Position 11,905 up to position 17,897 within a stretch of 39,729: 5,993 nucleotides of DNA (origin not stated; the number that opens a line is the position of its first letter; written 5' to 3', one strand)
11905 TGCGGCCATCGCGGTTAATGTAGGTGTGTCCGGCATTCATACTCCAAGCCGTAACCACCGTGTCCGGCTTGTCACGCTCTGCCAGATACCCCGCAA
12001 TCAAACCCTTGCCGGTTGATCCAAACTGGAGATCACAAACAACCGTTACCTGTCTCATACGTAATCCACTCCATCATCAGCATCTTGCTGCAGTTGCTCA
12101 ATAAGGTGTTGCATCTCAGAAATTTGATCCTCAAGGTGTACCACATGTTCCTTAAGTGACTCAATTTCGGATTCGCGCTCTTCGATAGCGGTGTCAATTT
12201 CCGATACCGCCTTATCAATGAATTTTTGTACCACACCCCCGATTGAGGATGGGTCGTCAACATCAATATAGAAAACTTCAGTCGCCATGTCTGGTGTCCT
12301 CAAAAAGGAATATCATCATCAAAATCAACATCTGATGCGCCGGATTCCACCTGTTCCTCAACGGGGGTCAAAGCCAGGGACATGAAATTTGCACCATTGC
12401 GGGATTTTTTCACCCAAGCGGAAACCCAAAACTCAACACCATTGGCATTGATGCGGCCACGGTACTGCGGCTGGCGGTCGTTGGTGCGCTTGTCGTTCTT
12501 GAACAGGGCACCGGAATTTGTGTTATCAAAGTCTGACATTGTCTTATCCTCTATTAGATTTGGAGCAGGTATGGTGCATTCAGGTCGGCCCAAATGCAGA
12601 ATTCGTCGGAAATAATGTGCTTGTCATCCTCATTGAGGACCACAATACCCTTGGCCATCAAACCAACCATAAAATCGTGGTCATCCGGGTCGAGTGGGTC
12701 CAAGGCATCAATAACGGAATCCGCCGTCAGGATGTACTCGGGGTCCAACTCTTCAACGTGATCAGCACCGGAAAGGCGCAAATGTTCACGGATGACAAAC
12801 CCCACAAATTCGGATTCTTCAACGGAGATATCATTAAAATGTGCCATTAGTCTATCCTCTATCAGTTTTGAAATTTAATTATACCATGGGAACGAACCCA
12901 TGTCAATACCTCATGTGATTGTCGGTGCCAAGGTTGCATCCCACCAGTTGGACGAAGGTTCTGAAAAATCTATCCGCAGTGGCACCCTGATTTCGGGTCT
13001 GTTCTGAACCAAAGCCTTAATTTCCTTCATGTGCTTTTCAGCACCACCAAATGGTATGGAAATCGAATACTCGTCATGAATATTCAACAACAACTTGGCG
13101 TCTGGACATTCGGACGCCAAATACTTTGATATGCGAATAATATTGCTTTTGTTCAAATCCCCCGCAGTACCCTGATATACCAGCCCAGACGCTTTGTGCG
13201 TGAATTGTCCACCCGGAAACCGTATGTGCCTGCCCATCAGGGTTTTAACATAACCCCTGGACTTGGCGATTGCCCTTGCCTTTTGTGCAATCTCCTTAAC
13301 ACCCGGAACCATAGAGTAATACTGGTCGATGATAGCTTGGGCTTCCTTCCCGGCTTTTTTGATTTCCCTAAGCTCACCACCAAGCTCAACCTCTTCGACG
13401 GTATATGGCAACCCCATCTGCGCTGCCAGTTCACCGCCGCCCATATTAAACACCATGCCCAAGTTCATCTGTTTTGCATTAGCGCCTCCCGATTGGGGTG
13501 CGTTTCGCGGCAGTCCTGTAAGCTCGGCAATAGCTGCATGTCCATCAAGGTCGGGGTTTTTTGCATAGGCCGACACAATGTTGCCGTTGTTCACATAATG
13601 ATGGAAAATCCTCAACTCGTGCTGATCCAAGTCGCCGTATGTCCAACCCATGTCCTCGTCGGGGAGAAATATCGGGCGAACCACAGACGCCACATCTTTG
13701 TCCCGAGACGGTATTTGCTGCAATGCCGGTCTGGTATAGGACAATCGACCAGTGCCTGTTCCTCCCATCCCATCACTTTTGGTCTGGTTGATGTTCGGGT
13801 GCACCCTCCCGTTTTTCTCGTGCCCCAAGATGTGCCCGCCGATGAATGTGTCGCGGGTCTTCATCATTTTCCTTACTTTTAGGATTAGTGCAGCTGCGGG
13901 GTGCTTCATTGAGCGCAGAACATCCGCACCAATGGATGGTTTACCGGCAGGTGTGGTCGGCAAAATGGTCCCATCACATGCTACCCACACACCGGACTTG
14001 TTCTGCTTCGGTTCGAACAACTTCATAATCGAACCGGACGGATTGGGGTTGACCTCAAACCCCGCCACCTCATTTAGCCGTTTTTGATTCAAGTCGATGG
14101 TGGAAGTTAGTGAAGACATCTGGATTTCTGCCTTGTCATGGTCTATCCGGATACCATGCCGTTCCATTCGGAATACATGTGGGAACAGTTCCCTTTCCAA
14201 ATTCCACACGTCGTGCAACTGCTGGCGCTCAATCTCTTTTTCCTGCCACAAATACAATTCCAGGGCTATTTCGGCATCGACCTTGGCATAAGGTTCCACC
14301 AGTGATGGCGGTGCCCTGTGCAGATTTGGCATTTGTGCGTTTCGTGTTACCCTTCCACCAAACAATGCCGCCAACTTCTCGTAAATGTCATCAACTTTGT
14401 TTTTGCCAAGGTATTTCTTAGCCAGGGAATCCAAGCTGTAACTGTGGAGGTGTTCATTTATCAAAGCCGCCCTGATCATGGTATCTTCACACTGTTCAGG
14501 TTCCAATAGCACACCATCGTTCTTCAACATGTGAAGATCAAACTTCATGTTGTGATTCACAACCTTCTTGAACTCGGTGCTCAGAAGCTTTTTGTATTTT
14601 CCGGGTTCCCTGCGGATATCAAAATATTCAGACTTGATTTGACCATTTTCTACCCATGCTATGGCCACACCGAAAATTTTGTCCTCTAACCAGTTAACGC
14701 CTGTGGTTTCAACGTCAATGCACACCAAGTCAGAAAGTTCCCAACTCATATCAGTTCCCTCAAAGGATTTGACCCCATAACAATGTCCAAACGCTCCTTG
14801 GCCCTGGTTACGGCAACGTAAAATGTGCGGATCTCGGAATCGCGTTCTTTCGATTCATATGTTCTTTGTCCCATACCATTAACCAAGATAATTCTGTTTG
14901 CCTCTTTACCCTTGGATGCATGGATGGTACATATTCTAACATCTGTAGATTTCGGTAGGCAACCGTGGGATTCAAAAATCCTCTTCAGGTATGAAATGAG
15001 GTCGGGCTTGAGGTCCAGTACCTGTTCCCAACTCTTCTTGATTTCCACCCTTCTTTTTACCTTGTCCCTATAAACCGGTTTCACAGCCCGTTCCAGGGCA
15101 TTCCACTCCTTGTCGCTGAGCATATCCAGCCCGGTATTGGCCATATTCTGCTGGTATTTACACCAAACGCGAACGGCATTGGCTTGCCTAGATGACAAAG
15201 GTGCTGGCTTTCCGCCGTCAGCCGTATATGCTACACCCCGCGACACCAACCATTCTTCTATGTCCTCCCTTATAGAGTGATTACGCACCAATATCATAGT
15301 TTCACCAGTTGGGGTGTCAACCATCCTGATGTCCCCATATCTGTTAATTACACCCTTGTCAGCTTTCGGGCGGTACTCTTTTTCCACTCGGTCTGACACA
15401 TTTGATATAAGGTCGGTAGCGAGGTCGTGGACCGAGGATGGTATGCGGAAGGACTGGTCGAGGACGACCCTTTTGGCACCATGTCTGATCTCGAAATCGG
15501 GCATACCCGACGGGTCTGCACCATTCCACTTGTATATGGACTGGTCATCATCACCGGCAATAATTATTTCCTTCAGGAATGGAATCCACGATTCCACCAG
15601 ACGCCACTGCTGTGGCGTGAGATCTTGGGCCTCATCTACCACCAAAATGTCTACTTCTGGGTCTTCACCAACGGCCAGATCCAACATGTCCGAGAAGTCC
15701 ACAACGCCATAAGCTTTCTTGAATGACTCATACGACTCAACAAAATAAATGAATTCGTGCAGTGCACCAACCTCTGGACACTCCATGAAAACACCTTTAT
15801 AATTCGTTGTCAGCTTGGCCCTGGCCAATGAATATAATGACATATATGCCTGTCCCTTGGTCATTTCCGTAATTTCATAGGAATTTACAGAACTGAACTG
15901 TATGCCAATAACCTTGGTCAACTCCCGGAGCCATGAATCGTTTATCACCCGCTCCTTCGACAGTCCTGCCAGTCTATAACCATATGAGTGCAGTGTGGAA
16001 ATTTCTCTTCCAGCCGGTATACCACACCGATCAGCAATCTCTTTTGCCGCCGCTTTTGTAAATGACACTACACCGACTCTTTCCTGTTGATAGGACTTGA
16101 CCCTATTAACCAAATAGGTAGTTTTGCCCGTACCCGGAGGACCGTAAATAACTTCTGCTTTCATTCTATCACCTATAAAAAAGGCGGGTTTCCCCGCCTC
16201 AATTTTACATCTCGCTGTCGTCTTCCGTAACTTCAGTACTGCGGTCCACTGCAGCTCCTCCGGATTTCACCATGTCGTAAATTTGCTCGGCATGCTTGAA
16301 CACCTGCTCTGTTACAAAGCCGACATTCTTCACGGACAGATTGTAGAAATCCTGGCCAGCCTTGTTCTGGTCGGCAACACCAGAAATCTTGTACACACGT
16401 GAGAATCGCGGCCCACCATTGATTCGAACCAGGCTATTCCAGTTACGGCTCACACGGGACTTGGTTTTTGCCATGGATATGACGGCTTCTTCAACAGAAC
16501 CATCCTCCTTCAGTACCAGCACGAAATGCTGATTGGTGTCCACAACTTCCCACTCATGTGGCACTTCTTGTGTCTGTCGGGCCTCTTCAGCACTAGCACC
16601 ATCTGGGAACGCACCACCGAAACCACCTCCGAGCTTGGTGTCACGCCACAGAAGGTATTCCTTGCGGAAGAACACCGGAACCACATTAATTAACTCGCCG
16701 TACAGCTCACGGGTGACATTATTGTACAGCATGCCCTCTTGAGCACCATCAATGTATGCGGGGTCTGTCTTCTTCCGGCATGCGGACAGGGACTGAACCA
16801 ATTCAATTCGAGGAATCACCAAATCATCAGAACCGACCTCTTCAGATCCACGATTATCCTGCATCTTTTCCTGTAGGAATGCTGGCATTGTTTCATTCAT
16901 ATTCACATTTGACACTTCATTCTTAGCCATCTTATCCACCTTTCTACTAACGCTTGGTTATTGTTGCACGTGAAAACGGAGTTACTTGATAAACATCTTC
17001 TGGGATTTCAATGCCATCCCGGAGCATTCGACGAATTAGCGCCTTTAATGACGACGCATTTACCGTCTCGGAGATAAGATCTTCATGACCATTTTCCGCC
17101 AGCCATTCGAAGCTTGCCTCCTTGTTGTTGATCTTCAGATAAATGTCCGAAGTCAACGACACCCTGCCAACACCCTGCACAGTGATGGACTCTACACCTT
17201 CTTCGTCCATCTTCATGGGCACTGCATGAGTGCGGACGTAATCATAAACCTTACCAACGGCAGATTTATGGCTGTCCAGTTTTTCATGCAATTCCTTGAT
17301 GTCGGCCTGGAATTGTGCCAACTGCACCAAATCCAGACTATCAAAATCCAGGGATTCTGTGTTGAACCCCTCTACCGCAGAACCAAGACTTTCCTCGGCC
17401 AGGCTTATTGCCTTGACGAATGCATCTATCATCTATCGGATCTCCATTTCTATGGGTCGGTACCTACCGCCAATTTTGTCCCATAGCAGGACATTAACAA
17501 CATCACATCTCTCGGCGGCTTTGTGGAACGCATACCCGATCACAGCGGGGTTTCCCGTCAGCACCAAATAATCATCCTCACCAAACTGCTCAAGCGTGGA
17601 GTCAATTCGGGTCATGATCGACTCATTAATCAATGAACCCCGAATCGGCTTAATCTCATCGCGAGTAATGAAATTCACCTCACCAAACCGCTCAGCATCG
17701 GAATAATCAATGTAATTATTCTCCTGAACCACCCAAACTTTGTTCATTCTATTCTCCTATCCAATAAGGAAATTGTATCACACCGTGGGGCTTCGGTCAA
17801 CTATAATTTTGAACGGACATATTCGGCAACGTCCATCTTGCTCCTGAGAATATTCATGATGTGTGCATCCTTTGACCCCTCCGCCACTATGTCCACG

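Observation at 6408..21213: About 194-bp inverted repeats (47-bp and 31-bp perfect cores) bracket the whole replication / Z-base module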

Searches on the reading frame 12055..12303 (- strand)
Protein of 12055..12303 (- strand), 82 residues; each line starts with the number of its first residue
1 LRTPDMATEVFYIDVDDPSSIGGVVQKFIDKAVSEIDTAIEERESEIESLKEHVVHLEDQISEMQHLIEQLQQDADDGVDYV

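Call 33: search_protein_families(library=pfam, proteins=[window:12055-12303:-], max_evalue=0.05)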
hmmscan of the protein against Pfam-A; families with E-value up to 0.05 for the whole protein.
window:12055-12303:- (82 aa): 31 families (the best 25 are shown)
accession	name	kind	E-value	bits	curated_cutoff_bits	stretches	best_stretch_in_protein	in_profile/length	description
PF23203.1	KIF21A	-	0.00064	19.9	28.5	1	32-76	63-107/161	KIF21A-like domain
PF02996.22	Prefoldin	-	0.00081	19.8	23.2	1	25-73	71-119/120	Prefoldin subunit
PF25764.1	KIF21A_4th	-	0.001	19.2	33.1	1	27-78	24-80/183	KIF21A-like domain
PF18709.6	DLP_helical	-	0.0011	18.8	25.5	1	23-77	66-120/340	Dynamin-like helical domain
PF18595.6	Nuf2_DHR10-like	-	0.0017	18.8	28.4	1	31-76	57-102/117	Nuf2, DHR10-like domain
PF08702.15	Fib_alpha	-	0.0031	18.1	29.9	1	25-73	82-130/143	Fibrinogen alpha/beta chain family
PF10368.14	YkyA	-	0.0031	17.7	28.8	1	29-74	52-97/186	Putative cell-wall binding lipoprotein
PF16559.10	GIT_CC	-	0.0039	17.3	28.7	1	35-77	20-62/66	GIT coiled-coil Rho guanine nucleotide exchange factor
PF01920.25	Prefoldin_2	-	0.0042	17.5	27.6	1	26-74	57-105/106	Prefoldin subunit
PF19111.5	DUF5798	-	0.0068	17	27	1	33-76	24-67/89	Family of unknown function (DUF5798)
PF05667.16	CCDC22_CC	-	0.0075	15.9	39.2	1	31-74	198-241/477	CCDC22 protein coiled-coil region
PF25600.1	TRIM_CC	-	0.0083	16.4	30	1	25-73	36-85/142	TRIM protein coiled-coil region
PF16888.10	YwqH-like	-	0.0086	16.8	33.7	1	26-65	83-122/123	YwqH-like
PF06810.17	Phage_scaffold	-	0.011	16.1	35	1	32-76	42-80/170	Phage capsid assembly scaffolding protein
PF23854.1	DUF7217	-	0.012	15.8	29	1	19-80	118-176/238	Domain of unknown function (DUF7217)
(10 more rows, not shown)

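Call 72: search_protein_families(library=phrogs, proteins=[window:12055-12303:-], max_evalue=0.001)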
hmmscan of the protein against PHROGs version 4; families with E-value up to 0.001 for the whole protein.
window:12055-12303:- (82 aa): 1 family
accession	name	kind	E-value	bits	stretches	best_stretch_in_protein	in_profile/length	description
phrog_5750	-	head and packaging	0.00083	19.8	1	24-69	32-77/414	internal head protein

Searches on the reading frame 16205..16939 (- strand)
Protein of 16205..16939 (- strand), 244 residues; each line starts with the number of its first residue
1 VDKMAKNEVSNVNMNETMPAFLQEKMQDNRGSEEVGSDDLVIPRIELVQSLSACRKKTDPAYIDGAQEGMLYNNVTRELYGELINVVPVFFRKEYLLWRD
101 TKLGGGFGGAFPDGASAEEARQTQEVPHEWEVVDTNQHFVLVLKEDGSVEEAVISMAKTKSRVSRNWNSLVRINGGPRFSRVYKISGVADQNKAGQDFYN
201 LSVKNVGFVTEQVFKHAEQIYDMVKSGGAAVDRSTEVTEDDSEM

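Call 10: search_protein_families(library=pfam, proteins=[window:16205-16939:-], max_evalue=0.01)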
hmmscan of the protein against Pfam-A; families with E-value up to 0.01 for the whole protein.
window:16205-16939:- (244 aa): 1 family
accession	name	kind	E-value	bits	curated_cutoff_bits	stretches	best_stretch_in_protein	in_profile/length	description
PF23977.1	Pam3_Gp34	-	3.5e-74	250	27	1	16-228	5-233/235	Pam3 phage gp34-like protein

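Call 72: search_protein_families(library=phrogs, proteins=[window:16205-16939:-], max_evalue=0.001)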
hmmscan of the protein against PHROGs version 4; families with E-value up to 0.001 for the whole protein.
window:16205-16939:- (244 aa): 1 family
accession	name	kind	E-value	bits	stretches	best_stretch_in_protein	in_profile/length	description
phrog_2402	-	unknown function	4e-73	247.4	1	4-241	13-277/292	-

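Call 81: search_solved_structures(query=window:16205-16939:-, max_evalue=1)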
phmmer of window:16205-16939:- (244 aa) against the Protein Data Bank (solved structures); distinct sequences matched with E-value up to 1: 0.

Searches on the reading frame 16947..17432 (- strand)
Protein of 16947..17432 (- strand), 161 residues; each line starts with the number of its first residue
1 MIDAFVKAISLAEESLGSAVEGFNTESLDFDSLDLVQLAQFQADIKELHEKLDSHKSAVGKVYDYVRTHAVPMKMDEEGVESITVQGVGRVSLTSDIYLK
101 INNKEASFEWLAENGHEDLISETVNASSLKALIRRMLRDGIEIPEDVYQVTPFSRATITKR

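Call 33: search_protein_families(library=pfam, proteins=[window:16947-17432:-], max_evalue=0.05)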
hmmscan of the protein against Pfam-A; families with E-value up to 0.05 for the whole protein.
window:16947-17432:- (161 aa): 1 family
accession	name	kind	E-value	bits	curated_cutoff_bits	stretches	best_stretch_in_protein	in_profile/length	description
PF23984.1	DUF7307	-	3.1e-31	108.4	27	1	34-160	1-129/129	Pam3 gp33-like protein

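Call 72: search_protein_families(library=phrogs, proteins=[window:16947-17432:-], max_evalue=0.001)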
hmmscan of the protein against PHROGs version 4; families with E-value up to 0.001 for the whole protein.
window:16947-17432:- (161 aa): 2 families
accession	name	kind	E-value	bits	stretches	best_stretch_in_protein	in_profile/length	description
phrog_2378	-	unknown function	2e-24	87.4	1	36-161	29-187/189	-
phrog_13900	-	head and packaging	0.00021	22.7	1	38-132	19-108/132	minor head protein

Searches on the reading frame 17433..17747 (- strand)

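Call 33: search_protein_families(library=pfam, proteins=[window:17433-17747:-], max_evalue=0.05)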
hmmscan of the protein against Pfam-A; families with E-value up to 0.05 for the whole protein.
window:17433-17747:- (104 aa): 1 family
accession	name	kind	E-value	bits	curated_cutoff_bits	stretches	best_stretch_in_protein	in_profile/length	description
PF23992.1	Pam3_gp32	-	6.3e-22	78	27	1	3-102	2-107/108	Phage Pam3 gp32-like protein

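Call 72: search_protein_families(library=phrogs, proteins=[window:17433-17747:-], max_evalue=0.001)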
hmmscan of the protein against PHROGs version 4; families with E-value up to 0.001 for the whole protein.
window:17433-17747:- (104 aa): 1 family
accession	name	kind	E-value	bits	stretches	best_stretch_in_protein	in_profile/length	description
phrog_5888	-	unknown function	4.9e-20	72.6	1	1-103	1-111/118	-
